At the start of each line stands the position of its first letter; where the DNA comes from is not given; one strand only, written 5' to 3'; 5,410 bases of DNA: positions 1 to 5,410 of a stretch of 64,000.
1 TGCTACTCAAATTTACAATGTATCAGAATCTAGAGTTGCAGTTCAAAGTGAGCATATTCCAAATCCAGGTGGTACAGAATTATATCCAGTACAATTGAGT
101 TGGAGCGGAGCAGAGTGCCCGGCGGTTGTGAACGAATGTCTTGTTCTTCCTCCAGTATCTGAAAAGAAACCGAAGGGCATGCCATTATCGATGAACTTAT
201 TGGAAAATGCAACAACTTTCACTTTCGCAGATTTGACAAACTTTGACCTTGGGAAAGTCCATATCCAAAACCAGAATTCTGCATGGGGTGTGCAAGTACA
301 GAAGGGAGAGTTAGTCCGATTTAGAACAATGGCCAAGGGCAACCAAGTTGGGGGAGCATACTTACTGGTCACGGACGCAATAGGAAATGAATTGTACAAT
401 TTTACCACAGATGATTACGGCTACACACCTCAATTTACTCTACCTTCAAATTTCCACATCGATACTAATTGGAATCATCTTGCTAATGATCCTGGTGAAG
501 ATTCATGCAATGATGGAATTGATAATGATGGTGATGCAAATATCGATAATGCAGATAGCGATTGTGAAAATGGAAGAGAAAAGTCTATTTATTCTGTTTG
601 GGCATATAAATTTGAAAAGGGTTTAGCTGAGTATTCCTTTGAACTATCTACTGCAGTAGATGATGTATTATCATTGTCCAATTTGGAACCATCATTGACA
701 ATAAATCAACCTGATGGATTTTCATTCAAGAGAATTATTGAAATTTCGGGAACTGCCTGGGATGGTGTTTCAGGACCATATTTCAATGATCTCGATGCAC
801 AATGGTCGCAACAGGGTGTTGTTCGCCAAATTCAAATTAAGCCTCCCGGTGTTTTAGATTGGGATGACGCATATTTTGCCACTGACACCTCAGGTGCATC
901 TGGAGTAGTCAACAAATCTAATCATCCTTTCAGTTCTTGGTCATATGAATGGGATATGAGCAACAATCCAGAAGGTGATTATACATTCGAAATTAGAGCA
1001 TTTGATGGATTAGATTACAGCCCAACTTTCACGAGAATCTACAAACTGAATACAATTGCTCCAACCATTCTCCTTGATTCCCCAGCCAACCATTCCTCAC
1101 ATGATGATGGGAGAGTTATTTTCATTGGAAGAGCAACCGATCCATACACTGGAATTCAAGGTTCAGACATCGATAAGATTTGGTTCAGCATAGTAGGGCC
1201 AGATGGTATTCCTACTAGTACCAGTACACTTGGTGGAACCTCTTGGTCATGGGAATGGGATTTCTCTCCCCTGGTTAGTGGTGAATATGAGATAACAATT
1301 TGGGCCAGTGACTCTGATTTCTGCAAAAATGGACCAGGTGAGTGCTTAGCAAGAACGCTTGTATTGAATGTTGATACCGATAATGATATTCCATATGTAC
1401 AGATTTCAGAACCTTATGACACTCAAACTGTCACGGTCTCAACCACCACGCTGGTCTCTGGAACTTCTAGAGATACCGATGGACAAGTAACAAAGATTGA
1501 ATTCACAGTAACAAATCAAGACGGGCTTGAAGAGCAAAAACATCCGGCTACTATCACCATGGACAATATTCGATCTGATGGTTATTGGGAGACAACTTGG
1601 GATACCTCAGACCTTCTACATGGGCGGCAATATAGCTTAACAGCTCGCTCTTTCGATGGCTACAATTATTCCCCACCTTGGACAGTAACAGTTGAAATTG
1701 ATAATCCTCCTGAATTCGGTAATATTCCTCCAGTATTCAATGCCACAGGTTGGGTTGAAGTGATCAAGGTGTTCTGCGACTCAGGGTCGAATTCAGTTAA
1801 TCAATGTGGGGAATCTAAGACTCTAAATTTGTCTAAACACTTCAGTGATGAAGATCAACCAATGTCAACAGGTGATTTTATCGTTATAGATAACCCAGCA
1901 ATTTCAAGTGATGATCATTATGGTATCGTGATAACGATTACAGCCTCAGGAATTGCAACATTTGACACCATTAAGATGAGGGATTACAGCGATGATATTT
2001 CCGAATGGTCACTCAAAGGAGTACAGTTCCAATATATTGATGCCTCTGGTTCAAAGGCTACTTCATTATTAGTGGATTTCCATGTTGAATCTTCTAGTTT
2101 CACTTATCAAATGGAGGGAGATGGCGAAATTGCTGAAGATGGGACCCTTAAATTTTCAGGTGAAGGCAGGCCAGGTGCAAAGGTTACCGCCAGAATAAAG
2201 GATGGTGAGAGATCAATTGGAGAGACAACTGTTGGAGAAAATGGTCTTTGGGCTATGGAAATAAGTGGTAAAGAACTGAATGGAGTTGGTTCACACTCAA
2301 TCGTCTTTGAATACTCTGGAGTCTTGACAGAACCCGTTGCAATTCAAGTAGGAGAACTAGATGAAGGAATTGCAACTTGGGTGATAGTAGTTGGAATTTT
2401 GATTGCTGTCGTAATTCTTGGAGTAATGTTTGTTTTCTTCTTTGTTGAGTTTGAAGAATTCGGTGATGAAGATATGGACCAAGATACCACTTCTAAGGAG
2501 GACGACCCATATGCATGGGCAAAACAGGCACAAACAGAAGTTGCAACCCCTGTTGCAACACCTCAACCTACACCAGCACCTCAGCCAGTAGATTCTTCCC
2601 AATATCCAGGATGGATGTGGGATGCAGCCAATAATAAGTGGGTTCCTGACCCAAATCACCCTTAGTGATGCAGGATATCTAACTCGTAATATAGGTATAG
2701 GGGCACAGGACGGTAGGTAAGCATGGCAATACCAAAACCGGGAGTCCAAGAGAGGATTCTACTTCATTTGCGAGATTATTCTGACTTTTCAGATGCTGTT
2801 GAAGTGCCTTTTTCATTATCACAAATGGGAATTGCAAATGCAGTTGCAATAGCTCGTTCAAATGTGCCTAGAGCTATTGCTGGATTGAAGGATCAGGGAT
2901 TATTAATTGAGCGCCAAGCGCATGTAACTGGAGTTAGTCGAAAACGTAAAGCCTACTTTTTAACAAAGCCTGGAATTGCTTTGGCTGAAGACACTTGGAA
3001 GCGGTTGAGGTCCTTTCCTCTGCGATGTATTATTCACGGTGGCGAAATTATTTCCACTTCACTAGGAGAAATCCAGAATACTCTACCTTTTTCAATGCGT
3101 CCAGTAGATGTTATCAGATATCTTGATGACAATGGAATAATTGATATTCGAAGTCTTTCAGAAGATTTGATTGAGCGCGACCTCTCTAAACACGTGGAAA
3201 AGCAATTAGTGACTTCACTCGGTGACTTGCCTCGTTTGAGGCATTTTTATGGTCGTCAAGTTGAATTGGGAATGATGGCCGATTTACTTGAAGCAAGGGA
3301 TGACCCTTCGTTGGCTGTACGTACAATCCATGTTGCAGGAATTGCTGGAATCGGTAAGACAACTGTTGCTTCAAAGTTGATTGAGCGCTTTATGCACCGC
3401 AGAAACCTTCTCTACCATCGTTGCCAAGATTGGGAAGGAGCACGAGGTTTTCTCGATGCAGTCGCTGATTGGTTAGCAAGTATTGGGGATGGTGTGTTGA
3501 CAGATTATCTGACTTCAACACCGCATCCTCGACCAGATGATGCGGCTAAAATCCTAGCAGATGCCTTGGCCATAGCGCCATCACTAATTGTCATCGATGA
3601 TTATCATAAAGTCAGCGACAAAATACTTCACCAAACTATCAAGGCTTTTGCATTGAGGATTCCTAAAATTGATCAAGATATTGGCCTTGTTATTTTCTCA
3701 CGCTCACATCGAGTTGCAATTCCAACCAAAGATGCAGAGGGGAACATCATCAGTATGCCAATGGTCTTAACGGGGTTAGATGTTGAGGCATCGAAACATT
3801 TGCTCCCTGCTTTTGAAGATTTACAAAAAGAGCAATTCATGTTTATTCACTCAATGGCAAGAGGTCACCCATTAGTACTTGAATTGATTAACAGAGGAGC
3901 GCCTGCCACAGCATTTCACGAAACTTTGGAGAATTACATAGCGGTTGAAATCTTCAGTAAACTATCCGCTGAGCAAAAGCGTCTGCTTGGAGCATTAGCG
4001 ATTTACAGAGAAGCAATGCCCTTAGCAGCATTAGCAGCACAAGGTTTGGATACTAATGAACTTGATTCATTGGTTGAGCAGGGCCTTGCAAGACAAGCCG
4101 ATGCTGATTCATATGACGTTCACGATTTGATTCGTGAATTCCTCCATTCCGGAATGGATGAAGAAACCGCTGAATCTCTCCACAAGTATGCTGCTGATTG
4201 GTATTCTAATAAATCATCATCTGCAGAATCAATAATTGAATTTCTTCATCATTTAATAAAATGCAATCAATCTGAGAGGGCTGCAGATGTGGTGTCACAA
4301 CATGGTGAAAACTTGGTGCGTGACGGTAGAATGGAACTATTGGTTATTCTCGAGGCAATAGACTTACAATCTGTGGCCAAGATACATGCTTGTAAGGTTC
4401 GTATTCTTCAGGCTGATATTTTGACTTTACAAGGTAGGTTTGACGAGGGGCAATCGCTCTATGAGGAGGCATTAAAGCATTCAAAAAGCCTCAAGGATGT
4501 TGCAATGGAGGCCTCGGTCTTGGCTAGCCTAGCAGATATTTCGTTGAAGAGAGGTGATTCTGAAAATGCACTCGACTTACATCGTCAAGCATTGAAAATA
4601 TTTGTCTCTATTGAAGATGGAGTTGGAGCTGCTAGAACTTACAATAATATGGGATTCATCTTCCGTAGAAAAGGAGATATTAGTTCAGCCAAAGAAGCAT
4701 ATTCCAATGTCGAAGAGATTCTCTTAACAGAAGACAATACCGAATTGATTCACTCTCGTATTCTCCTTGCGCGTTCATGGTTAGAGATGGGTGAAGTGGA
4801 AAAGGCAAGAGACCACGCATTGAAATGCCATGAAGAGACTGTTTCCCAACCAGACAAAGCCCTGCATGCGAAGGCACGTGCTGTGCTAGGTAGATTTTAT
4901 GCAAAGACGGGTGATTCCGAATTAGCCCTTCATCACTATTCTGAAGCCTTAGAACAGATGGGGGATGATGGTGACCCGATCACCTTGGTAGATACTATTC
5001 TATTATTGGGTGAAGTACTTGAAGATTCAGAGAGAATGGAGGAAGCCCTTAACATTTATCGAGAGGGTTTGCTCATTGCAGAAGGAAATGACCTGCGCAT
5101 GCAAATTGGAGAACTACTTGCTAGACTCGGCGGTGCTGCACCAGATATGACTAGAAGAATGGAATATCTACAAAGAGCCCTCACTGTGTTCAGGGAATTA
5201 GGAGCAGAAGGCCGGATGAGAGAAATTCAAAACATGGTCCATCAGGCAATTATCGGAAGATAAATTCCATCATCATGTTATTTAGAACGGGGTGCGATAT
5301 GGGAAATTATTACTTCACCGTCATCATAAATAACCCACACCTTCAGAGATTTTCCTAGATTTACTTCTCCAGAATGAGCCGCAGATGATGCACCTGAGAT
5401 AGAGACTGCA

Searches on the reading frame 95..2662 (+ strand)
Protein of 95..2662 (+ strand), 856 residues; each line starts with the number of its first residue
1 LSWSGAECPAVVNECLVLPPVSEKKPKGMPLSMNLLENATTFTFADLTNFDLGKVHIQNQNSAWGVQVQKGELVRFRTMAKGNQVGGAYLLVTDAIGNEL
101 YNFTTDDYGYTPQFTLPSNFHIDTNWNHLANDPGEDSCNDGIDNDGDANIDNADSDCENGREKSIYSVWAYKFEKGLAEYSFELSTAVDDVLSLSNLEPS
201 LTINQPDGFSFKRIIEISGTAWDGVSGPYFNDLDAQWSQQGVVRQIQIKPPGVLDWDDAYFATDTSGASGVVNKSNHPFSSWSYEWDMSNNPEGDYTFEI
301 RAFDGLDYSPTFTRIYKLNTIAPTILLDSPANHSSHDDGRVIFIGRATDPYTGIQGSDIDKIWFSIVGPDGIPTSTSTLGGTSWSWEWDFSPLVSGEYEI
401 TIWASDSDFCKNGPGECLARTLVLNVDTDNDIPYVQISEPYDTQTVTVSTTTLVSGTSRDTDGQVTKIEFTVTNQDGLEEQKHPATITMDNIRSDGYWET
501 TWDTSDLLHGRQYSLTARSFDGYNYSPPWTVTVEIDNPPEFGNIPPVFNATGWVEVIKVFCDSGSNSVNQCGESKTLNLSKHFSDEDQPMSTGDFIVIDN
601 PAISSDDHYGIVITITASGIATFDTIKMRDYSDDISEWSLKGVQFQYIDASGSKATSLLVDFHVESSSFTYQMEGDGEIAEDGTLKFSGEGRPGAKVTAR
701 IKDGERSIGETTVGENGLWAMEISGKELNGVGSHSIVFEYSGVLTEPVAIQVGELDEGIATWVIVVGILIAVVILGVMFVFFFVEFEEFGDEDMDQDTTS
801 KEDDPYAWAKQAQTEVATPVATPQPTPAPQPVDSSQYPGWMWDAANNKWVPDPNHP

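Call 23: search_protein_families(library=pfam, proteins=[window:95-2662:+], max_evalue=0.001)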
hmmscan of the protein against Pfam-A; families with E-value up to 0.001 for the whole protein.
window:95-2662:+ (856 aa): 4 families
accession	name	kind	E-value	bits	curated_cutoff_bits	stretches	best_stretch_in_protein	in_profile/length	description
PF17957.7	Big_7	-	5.8e-15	56.1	24.1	2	433-517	1-70/70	Bacterial Ig domain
PF07495.19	Y_Y_Y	-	7e-05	23.1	26.6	0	287-304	31-48/65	Y_Y_Y domain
PF13750.12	Big_3_3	-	0.00033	20.8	27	0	281-330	2-51/157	Bacterial Ig-like domain (group 3)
PF17936.7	Big_6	-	0.00082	20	27.6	1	679-731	10-60/83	Bacterial Ig domain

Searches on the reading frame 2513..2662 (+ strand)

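Call 80: search_protein_families(library=pfam, proteins=[window:2513-2662:+], max_evalue=10)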
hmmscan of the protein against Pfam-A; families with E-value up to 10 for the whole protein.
seq(50 aa): 1 family
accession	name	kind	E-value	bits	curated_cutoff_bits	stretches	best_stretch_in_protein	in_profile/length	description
PF15324.11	TALPID3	-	0.22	9.7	27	1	8-28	953-973/1261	Hedgehog signalling target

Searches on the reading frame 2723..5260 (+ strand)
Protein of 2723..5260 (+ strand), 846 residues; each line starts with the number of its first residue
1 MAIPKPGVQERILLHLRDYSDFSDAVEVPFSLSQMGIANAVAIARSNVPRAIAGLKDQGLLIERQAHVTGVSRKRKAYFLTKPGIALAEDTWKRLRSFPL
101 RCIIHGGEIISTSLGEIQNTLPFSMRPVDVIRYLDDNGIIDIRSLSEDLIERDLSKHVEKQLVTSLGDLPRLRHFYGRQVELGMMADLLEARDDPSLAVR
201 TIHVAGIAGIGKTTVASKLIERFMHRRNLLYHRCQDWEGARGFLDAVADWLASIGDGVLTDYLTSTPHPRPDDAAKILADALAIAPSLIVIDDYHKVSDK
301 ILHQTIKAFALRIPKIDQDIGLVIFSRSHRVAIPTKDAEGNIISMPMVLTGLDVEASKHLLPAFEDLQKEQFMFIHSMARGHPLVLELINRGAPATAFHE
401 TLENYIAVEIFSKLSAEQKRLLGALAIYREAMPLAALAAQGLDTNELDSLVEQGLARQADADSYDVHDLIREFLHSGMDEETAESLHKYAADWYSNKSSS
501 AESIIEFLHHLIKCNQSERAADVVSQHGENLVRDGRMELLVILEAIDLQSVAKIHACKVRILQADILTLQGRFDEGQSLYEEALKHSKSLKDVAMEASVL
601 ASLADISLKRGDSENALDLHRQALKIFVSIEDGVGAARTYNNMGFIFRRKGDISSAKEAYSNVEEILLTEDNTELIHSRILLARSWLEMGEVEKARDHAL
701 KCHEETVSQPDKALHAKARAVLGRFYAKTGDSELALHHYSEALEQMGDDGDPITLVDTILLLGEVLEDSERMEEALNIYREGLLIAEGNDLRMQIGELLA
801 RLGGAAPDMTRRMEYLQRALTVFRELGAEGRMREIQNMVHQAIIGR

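Call 23: search_protein_families(library=pfam, proteins=[window:2723-5260:+], max_evalue=0.001)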
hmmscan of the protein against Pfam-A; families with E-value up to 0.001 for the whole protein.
window:2723-5260:+ (846 aa): 13 families
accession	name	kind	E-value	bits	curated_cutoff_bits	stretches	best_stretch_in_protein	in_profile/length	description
PF13424.12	TPR_12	-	7e-25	87.5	30.1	4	563-627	9-75/77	Tetratricopeptide repeat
PF00515.34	TPR_1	-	1.7e-14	53.3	27.8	0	716-744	1-29/34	Tetratricopeptide repeat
PF17874.7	TPR_MalT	-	1.6e-12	47.8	45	1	559-702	3-148/336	MalT-like TPR region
PF07719.23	TPR_2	-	4.9e-12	45.4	27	0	718-746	3-31/34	Tetratricopeptide repeat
PF13181.12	TPR_8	-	3.2e-11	42.9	25.7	0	637-661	1-25/34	Tetratricopeptide repeat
PF13176.12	TPR_7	-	3.5e-11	42.7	27.9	0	600-624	2-26/36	Tetratricopeptide repeat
PF13191.12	AAA_16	-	1.5e-08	35.7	32.6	1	175-310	2-124/167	AAA ATPase domain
PF14938.12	SNAP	-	1.4e-07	31.7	25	1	568-673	46-151/282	Soluble NSF attachment protein, SNAP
PF13428.12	TPR_14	-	3.4e-06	27.6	23.5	0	561-589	5-33/44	Tetratricopeptide repeat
PF13401.12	AAA_22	-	1.3e-05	25.9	27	1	203-309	9-108/130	AAA domain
PF07721.20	TPR_4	-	3e-05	24.6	27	0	677-699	2-24/26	Tetratricopeptide repeat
PF13545.12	HTH_Crp_2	-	0.00026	21.3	27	1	11-65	5-56/70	Crp-like helix-turn-helix domain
PF09976.15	TPR_21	-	0.0004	20.6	25.5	0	650-751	89-181/193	Tetratricopeptide repeat-like domain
